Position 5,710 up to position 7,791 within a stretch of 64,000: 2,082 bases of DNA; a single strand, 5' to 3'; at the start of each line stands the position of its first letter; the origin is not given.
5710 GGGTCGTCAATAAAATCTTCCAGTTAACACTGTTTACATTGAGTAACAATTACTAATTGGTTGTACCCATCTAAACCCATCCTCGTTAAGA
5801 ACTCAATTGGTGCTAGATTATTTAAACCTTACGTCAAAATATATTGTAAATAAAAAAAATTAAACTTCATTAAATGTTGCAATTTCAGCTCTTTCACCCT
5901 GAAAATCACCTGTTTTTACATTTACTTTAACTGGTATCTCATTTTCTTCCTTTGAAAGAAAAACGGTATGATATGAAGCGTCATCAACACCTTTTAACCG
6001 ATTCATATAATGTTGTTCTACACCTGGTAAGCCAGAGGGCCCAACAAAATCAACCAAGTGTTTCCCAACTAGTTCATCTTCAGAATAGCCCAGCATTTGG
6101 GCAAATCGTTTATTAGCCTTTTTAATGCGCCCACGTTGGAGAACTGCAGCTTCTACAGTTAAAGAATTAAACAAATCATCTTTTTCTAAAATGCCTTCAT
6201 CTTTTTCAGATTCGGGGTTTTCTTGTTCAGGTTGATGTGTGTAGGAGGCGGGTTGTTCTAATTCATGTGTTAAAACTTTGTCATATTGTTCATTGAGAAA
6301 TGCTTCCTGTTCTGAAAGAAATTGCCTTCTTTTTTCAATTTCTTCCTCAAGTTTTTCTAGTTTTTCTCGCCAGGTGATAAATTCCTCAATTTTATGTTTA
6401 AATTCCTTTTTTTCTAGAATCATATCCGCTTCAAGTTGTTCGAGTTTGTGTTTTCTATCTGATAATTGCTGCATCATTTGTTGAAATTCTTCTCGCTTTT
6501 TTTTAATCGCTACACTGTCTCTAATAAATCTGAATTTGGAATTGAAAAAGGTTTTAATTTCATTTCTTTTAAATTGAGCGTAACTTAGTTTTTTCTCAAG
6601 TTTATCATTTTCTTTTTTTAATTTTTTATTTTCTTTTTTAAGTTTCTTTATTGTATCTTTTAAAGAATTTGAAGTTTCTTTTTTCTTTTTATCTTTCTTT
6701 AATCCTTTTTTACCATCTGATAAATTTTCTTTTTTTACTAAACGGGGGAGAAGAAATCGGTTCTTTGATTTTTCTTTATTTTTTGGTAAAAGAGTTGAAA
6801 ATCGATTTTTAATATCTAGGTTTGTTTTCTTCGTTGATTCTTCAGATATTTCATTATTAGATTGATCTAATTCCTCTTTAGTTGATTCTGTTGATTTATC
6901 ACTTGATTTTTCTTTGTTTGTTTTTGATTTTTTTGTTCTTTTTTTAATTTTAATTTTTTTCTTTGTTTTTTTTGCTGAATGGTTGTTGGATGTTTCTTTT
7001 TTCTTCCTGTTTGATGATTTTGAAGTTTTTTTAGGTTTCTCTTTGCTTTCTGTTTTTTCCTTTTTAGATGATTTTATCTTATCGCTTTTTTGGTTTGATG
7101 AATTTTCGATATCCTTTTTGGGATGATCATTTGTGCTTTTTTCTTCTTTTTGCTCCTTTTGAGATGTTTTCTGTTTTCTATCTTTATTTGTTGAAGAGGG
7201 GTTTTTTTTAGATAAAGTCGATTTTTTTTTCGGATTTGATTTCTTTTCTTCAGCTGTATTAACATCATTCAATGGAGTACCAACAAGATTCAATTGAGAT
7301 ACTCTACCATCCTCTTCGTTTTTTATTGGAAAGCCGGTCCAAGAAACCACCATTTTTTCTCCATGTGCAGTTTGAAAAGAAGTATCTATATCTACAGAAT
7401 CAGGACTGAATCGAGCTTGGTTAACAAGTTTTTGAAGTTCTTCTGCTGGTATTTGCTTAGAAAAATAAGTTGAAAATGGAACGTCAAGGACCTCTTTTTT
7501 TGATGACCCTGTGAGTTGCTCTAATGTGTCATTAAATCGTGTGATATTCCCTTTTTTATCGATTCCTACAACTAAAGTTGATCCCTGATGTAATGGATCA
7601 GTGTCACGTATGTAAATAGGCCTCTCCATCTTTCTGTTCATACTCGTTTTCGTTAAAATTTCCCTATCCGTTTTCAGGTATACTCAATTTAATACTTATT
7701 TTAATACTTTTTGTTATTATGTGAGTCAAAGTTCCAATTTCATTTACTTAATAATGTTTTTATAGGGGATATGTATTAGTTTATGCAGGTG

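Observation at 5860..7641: PAS - ~230-aa poly-lysine/serine disordered region - coiled coil - PAS protein divergent from the fla operon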

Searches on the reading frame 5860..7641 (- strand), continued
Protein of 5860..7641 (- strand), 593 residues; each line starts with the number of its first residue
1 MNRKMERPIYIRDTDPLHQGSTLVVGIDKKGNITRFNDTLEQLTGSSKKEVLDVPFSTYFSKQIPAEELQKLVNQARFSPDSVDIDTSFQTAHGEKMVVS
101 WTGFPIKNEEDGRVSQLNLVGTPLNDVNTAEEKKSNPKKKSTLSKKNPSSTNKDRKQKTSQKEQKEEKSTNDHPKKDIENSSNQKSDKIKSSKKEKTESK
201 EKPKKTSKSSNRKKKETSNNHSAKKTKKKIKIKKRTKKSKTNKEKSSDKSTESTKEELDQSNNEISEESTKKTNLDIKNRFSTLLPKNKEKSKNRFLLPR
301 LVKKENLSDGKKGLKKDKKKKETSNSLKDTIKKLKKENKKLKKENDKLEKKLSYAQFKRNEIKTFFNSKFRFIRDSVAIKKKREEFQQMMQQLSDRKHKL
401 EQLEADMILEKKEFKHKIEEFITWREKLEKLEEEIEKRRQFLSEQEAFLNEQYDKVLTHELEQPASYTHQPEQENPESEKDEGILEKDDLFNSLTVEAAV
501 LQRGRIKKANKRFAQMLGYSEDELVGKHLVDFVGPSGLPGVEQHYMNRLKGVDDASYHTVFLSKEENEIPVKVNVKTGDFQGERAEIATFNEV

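Call 58: fold_search(model_id=the predicted structure, library=pdb)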
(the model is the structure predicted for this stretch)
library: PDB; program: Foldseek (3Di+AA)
matches with E <= 10: 1355; with E <= 0.001: 455
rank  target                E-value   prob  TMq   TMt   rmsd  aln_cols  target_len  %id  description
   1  3mjq_B                2.8e-07  1.00  0.16  0.82   3.0       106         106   20  Crystal structure of the PAS domain of Q24QT8_DESHY protein from Desulfitobacterium hafniense. Northeast Structural Ge (released 2010-04-28)
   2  3mjq_A                3.3e-07  1.00  0.16  0.81   3.1       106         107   21  Crystal structure of the PAS domain of Q24QT8_DESHY protein from Desulfitobacterium hafniense. Northeast Structural Ge (released 2010-04-28)
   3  3bwl_B                6.1e-07  1.00  0.16  0.68   3.2       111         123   22  Crystal structure of PAS domain of HTR-like protein from Haloarcula marismortui (released 2008-01-15)
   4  10jx_A                1.1e-06  1.00  0.16  0.60   9.0       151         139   20  Crystal structure of heme binding PAS domain from one component transcription factor, FG214 (released 2026-03-25)
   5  3bwl_A                1.4e-06  1.00  0.16  0.67   3.2       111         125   22  Crystal structure of PAS domain of HTR-like protein from Haloarcula marismortui (released 2008-01-15)
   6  3bwl_D                1.5e-06  1.00  0.16  0.69   3.2       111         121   22  Crystal structure of PAS domain of HTR-like protein from Haloarcula marismortui (released 2008-01-15)
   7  10jx_B                2.3e-06  1.00  0.17  0.62   7.9       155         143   19  Crystal structure of heme binding PAS domain from one component transcription factor, FG214 (released 2026-03-25)
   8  3bwl_C                2.5e-06  1.00  0.16  0.73   3.2       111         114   22  Crystal structure of PAS domain of HTR-like protein from Haloarcula marismortui (released 2008-01-15)
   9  8js6_C                7.5e-06  1.00  0.15  0.35   3.4       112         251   14  Dimeric PAS domains of oxygen sensor FixL in complex with cyanide-bound ferric heme (released 2024-06-26)
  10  2l4r_MODEL_1_A        7.5e-06  1.00  0.16  0.63  14.5       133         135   20  NMR solution structure of the N-terminal PAS domain of hERG (released 2010-12-22)
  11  1d06                  8.4e-06  1.00  0.16  0.66   3.0       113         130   18  STRUCTURAL BASIS OF DIMERIZATION AND SENSORY MECHANISMS OF OXYGEN-SENSING DOMAIN OF RHIZOBIUM MELILOTI FIXL DETERMINED A (released 2000-03-15)
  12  3olo_A                8.8e-06  1.00  0.16  0.78   2.6       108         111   16  Crystal structure of a PAS domain from two-component sensor histidine kinase (released 2010-09-15)
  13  3olo_B                1.0e-05  1.00  0.15  0.74   3.3       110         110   16  Crystal structure of a PAS domain from two-component sensor histidine kinase (released 2010-09-15)
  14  1s66_L                1.0e-05  1.00  0.16  0.68   3.3       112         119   12  Crystal structure of heme domain of direct oxygen sensor from E. coli (released 2004-06-22)
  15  4gcz_A                1.1e-05  1.00  0.17  0.26   3.0       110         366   16  Structure of a blue-light photoreceptor (released 2013-06-19)
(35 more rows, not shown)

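Call 71: predict_structure(alignment_id=A5)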
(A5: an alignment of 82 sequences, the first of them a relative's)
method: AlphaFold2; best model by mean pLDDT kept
length: 525 residues; sequences in the alignment: 82
mean_pLDDT: 77.1   pTM: 0.36
mean pLDDT of the five models: 77.1, 76.9, 76.9, 76.8, 75.7
residues with pLDDT >= 90: 285; 70-90: 52; 50-70: 65; < 50: 123
segments of 3 or more residues with pLDDT < 50: 1-13, 146-214, 267-276, 278-284, 290-295, 390-392, 397-403
pLDDT, mean of each block of 10 residues (from residue 1): 40 67 97 97 98 98 97 93 97 96 85 95 61 54 47 43 42 35 40 42 47 53 83 92 94 87 56 46 48 51 75 91 95 95 95 95 94 92 62 46 53 89 97 97 97 97 96 94 98 98 95 91 55
secondary structure, 60 per line:
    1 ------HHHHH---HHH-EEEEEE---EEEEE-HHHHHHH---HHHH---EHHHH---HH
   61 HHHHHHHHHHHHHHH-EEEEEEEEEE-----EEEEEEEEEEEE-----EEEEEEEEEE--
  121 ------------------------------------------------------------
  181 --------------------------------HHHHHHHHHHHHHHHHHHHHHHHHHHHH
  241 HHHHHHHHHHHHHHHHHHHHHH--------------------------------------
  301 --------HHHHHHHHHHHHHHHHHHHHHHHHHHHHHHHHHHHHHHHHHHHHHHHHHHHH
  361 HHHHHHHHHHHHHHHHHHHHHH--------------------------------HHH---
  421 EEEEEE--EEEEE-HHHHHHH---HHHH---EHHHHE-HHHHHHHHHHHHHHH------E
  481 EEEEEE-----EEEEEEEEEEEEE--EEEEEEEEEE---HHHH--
elements in order: H7-11 E19-24 E28-32 H34-40 H44-47 H52-55 H59-75 E77-86 E92-103 E109-118 H213-262 H309-382 E421-426 E429-433 H435-441 H445-448 H453-456 H459-473 E480-486 E492-504 E507-516 H520-523

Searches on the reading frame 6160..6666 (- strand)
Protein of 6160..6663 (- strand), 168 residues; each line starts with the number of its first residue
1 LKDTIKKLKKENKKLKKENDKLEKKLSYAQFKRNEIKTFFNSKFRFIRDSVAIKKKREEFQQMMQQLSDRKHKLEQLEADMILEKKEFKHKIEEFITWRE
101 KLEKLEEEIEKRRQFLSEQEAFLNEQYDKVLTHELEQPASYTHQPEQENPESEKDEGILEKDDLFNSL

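Call 16: search_protein_families(library=pfam, proteins=[window:6160-6663:-], max_evalue=10)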
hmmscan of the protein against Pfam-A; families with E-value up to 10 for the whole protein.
seq(168 aa): 21 families
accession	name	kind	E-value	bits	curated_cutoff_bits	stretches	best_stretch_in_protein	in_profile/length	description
PF00170.26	bZIP_1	-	0.035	14.6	27.6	1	1-27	31-57/64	bZIP transcription factor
PF12329.13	TMF_DNA_bd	-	0.04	14.4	35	1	2-30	32-60/74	TATA element modulatory factor 1 DNA binding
PF01166.23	TSC22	-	0.059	14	30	1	1-32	19-50/57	TSC-22/dip/bun family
PF21924.1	XRCC4_CC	-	0.061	13.9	27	1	3-30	16-43/78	XRCC4 coiled-coil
PF13863.11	DUF4200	-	0.065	14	29.7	2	52-92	14-54/119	Domain of unknown function (DUF4200)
PF19220.6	Rod_CreS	-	0.11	11.9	100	1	4-125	14-132/359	Crescentin, rod domain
PF06227.17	Poxv_Bcl-2-like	-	0.21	11.8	23.6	1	57-103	6-52/156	Poxvirus Bcl-2-like proteins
PF08700.17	VPS51_Exo84_N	-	0.32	11.5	24.2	1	94-120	52-78/87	Vps51/EXO84/COG1 N-terminal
PF09738.14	LRRFIP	-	1.2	8.8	28.2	2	62-139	115-191/300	LRRFIP family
PF06156.18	YabA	-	1.3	10.1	30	1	1-34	27-60/103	Initiation control protein YabA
PF07926.17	TPR_MLP1_2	-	1.7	9.1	36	0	4-129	2-128/129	TPR/MLP1/MLP2-like protein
PF07407.17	Seadorna_VP6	-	1.9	8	27.2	1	1-117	7-112/399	Seadornavirus VP6 protein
PF10186.14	ATG14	-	2.3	7.6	33.2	1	4-114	20-125/347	Vacuolar sorting 38 and autophagy-related subunit 14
PF06818.20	Fez1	-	2.4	9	34.4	1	53-135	40-115/199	Fez1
PF09769.14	ApoO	-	4.4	7.6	31.4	1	101-133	12-44/131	Apolipoprotein O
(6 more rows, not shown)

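Call 42: search_protein_representatives(alignment_id=A3)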
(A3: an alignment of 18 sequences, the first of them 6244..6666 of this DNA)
Query: 18 sequences, 141 profile positions. Proteins with E-value up to 0.001 (for the whole library): 100; up to 1e-10: 82; up to 1e-30: 8. The best 100 are listed.
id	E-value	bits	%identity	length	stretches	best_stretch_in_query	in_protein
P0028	2.8e-56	205.8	-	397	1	2-141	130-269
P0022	2.6e-54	199.4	-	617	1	2-141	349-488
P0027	4.6e-53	195.4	-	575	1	2-141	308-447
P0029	2.7e-51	189.6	-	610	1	2-141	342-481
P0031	2.2e-50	186.7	-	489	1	1-140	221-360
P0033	6.4e-49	182.0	-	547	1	2-140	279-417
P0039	3.0e-32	127.9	-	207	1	64-141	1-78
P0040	5.7e-31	123.8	-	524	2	3-138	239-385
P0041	9.3e-25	103.7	-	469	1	5-136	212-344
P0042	1.2e-24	103.3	-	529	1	5-127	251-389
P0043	9.2e-24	100.4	-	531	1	2-136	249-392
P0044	1.2e-23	100.0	-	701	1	2-134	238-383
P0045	2.3e-23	99.1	-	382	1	8-127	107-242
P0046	8.4e-23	97.3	-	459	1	6-134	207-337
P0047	2.2e-22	96.0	-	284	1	29-127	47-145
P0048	3.1e-22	95.5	-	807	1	33-138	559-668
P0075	2.5e-17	79.5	-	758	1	35-129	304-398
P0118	1.0e-09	54.9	-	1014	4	53-126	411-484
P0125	2.5e-07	47.2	-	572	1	12-131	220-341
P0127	3.6e-06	43.4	-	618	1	2-130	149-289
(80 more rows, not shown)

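Call 45: find_encoding_contigs(protein=P0048, flank=10000, max_places=3)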
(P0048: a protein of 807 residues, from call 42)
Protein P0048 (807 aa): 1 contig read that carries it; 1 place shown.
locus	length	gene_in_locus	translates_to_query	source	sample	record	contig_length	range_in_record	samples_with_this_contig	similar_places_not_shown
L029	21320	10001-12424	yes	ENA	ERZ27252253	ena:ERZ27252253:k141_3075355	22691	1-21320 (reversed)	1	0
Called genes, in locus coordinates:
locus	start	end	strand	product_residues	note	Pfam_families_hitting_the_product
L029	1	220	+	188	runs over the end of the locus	PF01917:Flagellin_arch-type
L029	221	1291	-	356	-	PF00365:PFK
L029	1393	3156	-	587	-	PF00482:T2SSF (weak)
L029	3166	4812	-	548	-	PF00437:T2SSE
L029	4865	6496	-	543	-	PF00437:T2SSE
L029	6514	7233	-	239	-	PF06745:ATPase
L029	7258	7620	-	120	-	PF01917:Flagellin_arch-type (weak)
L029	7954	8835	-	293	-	PF04659:Arch_fla_DE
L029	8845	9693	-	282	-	PF05377:FlaC_arch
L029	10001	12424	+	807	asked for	PF00989:PAS, PF08448:PAS_4 (faint), PF13188:PAS_8 (faint), PF13426:PAS_9, PF08447:PAS_3 (faint)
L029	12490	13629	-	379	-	-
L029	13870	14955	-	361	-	PF06723:MreB_Mbl (faint), PF25216:Volactin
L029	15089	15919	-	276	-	PF23600:CdpA_N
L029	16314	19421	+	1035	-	PF10102:DUF2341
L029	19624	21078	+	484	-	-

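Call 47: find_encoding_contigs(protein=P0118, flank=10000, max_places=2)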
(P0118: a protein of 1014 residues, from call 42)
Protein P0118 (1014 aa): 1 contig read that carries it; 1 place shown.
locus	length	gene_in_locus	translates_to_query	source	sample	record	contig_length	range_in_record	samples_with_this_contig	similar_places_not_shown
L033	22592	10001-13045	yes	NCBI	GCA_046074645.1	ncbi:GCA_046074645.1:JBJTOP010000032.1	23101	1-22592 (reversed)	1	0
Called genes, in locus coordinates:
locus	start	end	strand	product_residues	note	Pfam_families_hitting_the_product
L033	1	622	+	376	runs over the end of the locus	PF00226:DnaJ, PF01556:DnaJ_C, PF00684:DnaJ_CXXCXGXG, PF27439:DnaJ_C_2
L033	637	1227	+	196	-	PF01025:GrpE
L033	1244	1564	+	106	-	PF09723:Zn_ribbon_8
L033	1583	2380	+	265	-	PF23441:SDR, PF00106:adh_short, PF08659:KR, PF13561:adh_short_C2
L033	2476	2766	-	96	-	-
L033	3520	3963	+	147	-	PF00011:HSP20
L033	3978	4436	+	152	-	PF00011:HSP20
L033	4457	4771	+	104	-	PF14561:TPR_20 (faint), PF14559:TPR_19 (weak)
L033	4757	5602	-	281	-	PF02602:HEM4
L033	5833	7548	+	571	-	PF27098:Rv0959_3rd, PF13519:VWA_2 (weak)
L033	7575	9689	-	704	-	-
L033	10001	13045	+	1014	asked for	PF27881:CRWN_N (faint)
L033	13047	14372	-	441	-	PF07586:HXXSHH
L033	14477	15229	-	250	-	PF01656:CbiA (faint), PF13500:AAA_26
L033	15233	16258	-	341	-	PF20030:bpMoxR, PF00004:AAA (weak), PF07726:AAA_3, PF07728:AAA_5, PF17863:AAA_lid_2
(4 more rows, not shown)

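Call 48: find_encoding_contigs(protein=P0127, flank=10000, max_places=2)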
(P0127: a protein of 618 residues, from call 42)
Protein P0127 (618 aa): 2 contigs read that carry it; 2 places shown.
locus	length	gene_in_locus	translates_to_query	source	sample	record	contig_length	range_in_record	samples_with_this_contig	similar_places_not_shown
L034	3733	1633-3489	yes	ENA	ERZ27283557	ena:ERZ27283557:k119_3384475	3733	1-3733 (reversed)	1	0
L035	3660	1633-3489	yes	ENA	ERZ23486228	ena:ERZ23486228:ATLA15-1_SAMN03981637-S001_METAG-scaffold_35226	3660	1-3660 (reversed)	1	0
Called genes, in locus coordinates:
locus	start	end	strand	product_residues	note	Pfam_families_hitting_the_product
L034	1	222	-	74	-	?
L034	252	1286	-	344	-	PF05377:FlaC_arch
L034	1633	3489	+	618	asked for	PF13426:PAS_9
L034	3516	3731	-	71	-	?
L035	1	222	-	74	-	?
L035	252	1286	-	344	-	PF05377:FlaC_arch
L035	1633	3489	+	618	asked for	PF13426:PAS_9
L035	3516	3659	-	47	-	?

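Call 49: find_encoding_contigs(protein=P0075, flank=10000, max_places=2)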
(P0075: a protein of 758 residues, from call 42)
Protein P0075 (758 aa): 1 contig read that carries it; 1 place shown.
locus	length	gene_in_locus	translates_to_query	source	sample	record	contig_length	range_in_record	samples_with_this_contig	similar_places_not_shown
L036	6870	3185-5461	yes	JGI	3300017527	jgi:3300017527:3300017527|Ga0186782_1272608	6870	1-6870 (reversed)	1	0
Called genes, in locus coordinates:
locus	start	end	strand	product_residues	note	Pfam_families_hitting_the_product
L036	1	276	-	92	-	?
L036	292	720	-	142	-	PF01917:Flagellin_arch-type (weak)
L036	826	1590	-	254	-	PF04659:Arch_fla_DE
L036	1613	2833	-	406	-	PF05377:FlaC_arch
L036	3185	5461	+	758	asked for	PF00989:PAS (weak), PF08448:PAS_4 (faint), PF13188:PAS_8 (faint), PF13426:PAS_9 (weak), PF08447:PAS_3 (faint), PF13426:PAS_9 (weak)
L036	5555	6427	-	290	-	PF01917:Flagellin_arch-type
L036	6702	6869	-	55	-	?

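Call 50: find_encoding_contigs(protein=P0125, flank=10000, max_places=2)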
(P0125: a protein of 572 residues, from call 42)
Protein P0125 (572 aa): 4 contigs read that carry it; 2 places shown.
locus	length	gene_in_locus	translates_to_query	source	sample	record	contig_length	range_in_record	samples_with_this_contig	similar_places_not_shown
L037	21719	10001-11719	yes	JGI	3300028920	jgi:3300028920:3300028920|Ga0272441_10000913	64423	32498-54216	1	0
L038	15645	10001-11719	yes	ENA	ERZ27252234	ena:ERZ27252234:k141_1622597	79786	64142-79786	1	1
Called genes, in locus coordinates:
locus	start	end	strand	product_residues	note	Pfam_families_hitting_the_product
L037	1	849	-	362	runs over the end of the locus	PF00365:PFK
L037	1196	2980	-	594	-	PF00482:T2SSF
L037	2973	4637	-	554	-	PF00437:T2SSE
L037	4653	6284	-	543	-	PF00437:T2SSE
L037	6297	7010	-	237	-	PF06745:ATPase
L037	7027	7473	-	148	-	PF01917:Flagellin_arch-type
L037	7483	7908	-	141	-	PF01917:Flagellin_arch-type (weak)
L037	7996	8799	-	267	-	PF04659:Arch_fla_DE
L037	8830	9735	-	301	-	PF05377:FlaC_arch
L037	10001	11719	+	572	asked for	PF00989:PAS (faint), PF13188:PAS_8 (faint), PF13426:PAS_9 (weak), PF08447:PAS_3 (faint), PF13426:PAS_9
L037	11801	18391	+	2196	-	PF10102:DUF2341 (weak), PF13385:Laminin_G_3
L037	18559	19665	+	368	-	-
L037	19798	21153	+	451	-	-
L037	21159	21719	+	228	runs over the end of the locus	-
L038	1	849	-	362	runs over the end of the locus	PF00365:PFK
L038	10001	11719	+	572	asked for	PF00989:PAS (faint), PF13188:PAS_8 (faint), PF13426:PAS_9 (weak), PF08447:PAS_3 (faint), PF13426:PAS_9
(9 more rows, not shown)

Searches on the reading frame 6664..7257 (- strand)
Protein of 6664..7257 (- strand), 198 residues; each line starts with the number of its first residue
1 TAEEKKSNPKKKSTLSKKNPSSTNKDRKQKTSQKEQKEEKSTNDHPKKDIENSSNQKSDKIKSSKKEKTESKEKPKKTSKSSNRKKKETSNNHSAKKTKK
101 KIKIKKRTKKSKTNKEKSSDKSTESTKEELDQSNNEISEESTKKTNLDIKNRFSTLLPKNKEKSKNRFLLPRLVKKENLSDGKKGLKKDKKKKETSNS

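Call 16: search_protein_families(library=pfam, proteins=[window:6664-7257:-], max_evalue=10)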
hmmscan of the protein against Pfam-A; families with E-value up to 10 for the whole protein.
seq(198 aa): 0 families
